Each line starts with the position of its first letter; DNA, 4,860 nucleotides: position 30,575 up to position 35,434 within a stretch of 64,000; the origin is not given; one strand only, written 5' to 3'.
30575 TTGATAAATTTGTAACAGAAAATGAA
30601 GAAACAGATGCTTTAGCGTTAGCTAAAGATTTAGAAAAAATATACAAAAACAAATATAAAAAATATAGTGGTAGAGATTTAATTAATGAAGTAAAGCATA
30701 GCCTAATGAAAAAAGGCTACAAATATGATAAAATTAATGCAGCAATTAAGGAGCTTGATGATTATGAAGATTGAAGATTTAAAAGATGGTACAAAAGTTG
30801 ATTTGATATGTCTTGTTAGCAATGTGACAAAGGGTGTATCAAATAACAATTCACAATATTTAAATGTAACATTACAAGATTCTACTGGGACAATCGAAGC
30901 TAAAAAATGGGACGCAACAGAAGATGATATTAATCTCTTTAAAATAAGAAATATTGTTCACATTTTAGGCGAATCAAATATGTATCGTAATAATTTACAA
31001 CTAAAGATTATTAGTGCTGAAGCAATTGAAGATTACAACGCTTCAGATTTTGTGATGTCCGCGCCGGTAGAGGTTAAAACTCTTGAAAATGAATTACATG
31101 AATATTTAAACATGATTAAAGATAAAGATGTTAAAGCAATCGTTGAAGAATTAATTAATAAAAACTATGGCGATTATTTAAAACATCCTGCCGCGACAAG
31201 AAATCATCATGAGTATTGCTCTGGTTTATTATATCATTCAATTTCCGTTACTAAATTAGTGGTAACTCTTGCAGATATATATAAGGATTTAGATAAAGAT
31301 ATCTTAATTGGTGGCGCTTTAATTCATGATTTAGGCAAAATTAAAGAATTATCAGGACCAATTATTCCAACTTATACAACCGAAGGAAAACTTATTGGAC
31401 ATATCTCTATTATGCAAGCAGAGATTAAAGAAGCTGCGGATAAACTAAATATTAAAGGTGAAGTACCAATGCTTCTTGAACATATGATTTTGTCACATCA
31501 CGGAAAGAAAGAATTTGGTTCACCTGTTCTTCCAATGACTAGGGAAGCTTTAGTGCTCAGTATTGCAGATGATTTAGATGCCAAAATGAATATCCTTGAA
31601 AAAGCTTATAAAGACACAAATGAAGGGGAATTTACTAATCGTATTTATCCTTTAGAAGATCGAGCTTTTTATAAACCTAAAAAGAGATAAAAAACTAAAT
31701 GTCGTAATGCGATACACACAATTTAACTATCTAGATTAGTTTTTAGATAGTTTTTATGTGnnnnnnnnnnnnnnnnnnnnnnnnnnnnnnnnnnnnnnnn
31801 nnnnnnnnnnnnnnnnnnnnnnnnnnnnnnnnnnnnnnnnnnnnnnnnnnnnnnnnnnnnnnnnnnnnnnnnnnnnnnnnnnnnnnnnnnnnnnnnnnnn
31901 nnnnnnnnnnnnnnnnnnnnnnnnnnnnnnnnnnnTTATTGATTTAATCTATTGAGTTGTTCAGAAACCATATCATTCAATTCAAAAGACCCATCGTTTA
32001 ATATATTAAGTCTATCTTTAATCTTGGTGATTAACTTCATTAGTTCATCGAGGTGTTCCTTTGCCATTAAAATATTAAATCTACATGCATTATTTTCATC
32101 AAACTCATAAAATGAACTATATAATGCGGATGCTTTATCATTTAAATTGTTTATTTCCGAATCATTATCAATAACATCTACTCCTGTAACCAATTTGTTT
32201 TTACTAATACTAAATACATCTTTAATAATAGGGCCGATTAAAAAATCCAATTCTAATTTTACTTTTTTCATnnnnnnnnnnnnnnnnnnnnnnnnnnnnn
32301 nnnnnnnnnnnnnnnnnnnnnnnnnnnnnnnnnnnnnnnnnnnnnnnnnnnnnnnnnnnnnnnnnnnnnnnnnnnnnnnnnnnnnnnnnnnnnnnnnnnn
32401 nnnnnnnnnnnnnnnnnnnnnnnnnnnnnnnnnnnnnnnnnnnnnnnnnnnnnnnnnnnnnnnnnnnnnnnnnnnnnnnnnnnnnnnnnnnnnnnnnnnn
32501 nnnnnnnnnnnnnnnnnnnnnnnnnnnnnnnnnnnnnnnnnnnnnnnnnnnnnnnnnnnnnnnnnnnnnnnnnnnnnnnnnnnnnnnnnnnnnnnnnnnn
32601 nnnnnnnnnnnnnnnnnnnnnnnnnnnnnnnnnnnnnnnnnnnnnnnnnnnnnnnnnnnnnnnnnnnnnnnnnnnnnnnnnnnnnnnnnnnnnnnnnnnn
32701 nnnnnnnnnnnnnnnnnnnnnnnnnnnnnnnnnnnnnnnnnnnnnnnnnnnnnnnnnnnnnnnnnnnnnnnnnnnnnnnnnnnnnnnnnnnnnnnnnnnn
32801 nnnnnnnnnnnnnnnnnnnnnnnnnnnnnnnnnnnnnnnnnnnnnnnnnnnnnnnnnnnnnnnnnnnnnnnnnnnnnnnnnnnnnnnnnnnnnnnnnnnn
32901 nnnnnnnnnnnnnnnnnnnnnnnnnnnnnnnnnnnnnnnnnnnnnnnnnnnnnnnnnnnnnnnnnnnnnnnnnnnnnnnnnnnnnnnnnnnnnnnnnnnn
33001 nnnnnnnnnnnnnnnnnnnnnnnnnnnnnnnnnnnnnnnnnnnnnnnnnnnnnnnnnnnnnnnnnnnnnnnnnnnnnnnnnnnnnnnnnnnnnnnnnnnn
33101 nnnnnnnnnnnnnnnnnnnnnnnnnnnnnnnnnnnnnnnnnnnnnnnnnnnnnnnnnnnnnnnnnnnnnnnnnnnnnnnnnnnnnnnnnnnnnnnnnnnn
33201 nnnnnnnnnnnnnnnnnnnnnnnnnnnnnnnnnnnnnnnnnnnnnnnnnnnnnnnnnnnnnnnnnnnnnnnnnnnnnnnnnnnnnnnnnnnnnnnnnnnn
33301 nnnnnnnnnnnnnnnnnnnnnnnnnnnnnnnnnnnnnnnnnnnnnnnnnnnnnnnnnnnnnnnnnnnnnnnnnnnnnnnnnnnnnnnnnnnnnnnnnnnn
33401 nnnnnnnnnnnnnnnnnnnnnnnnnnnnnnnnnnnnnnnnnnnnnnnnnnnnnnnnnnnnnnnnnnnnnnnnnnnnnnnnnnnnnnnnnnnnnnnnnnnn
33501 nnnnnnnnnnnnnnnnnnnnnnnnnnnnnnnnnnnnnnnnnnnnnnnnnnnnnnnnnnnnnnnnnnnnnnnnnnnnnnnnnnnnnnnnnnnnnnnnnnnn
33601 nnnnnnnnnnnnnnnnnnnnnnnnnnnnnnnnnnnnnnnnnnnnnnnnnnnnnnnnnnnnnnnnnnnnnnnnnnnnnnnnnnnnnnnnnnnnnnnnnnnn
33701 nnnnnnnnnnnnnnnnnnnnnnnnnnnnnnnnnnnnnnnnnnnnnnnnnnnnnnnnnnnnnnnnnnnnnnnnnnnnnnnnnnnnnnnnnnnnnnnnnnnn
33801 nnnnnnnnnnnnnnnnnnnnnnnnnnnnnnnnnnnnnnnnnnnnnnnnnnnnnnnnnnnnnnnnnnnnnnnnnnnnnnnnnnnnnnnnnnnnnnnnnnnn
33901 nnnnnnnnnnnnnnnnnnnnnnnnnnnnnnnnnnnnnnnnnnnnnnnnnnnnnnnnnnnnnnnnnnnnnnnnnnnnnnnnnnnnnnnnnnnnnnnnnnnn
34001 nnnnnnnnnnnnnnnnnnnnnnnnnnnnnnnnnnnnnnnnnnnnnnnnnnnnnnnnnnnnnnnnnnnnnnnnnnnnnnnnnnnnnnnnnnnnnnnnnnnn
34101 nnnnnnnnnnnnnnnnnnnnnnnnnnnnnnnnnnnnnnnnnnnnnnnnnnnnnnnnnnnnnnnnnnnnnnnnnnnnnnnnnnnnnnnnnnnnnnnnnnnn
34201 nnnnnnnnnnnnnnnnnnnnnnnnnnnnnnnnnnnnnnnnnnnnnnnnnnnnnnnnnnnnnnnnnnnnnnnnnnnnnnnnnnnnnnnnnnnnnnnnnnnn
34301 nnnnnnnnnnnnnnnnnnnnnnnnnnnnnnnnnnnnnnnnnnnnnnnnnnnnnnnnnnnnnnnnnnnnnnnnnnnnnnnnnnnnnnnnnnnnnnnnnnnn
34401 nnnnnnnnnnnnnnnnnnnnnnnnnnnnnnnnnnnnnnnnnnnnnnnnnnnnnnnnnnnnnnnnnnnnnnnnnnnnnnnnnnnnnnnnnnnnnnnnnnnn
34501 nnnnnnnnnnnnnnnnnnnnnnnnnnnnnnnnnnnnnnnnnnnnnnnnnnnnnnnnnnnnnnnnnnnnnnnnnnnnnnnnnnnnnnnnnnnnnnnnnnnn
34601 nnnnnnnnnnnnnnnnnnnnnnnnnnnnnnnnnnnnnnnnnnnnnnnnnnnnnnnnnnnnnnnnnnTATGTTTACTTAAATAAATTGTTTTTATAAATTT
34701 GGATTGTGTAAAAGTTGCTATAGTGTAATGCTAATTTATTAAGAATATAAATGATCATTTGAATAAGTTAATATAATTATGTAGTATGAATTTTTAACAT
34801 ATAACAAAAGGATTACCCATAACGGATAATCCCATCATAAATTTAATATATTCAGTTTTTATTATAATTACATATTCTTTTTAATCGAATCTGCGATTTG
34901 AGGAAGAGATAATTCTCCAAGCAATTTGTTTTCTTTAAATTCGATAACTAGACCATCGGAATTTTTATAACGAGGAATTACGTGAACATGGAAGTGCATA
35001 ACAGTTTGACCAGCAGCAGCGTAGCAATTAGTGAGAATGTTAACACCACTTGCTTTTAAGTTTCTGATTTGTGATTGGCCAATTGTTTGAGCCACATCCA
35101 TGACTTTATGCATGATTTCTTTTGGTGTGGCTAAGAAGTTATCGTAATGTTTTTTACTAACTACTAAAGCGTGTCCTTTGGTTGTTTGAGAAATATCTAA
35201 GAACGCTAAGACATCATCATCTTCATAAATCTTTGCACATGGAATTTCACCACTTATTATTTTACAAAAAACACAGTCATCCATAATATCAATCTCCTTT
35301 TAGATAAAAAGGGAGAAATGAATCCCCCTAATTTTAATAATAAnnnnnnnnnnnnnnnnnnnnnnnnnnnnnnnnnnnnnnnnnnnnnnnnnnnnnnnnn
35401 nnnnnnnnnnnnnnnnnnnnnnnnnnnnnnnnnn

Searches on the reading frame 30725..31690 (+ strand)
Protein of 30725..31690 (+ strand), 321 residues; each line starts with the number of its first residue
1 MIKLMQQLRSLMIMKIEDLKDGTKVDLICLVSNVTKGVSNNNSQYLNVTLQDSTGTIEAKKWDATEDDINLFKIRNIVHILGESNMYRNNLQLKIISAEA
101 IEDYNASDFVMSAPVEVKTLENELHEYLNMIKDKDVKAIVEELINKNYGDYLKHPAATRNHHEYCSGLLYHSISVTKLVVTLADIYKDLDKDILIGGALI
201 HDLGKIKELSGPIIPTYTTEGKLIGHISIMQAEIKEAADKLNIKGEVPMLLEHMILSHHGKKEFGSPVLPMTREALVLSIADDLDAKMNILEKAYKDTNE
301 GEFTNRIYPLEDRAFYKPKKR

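Call 8: search_protein_families(library=pfam, proteins=[window:30725-31690:+], max_evalue=0.01)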
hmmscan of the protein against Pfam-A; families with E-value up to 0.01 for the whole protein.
window:30725-31690:+ (321 aa): 4 families
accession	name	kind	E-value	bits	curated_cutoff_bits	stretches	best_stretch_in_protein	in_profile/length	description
PF01966.28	HD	-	4e-14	53.3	22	1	169-286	2-115/116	HD domain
PF01336.31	tRNA_anti-codon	-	1.1e-05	25.7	27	1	31-95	7-69/75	OB-fold nucleic acid binding domain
PF00427.26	PBS_linker_poly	-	0.00011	22.7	28.7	0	72-146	41-110/126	Phycobilisome Linker polypeptide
PF06148.17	COG2_N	-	0.0027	18.2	24.3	0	102-153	11-59/75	COG2 N-terminal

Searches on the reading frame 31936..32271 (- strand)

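Call 8: search_protein_families(library=pfam, proteins=[window:31936-32271:-], max_evalue=0.01)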
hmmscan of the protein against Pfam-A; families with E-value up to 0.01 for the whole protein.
window:31936-32271:- (111 aa): 0 families

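Call 42: search_protein_families(library=padloc, proteins=[window:31936-32271:-], max_evalue=0.01)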
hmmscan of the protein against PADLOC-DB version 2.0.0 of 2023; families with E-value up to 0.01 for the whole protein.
window:31936-32271:- (111 aa): 0 families

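Call 51: search_protein_families(library=pfam, proteins=[window:31936-32271:-], max_evalue=0.1)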
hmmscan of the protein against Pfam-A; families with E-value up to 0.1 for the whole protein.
window:31936-32271:- (111 aa): 2 families
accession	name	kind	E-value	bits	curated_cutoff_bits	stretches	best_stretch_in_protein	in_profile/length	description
PF06569.16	DUF1128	-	0.011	16.2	27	1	69-109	1-41/71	Protein of unknown function (DUF1128)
PF07426.16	Dynactin_p22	-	0.024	14.9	25.2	1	53-111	69-129/168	Dynactin subunit p22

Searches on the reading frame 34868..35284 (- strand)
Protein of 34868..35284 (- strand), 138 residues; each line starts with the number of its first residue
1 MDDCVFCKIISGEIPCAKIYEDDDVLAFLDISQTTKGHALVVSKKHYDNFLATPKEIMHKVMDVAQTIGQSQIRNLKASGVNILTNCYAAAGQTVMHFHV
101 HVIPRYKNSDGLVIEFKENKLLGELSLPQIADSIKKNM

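Call 8: search_protein_families(library=pfam, proteins=[window:34868-35284:-], max_evalue=0.01)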
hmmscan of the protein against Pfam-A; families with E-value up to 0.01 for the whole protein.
window:34868-35284:- (138 aa): 2 families
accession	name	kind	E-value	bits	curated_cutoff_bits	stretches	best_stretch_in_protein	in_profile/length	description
PF01230.28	HIT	-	5.8e-27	94.7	21.5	1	12-107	2-97/98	HIT domain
PF11969.13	DcpS_C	-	5.7e-15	56.2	24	1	4-107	2-104/114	Scavenger mRNA decapping enzyme C-term binding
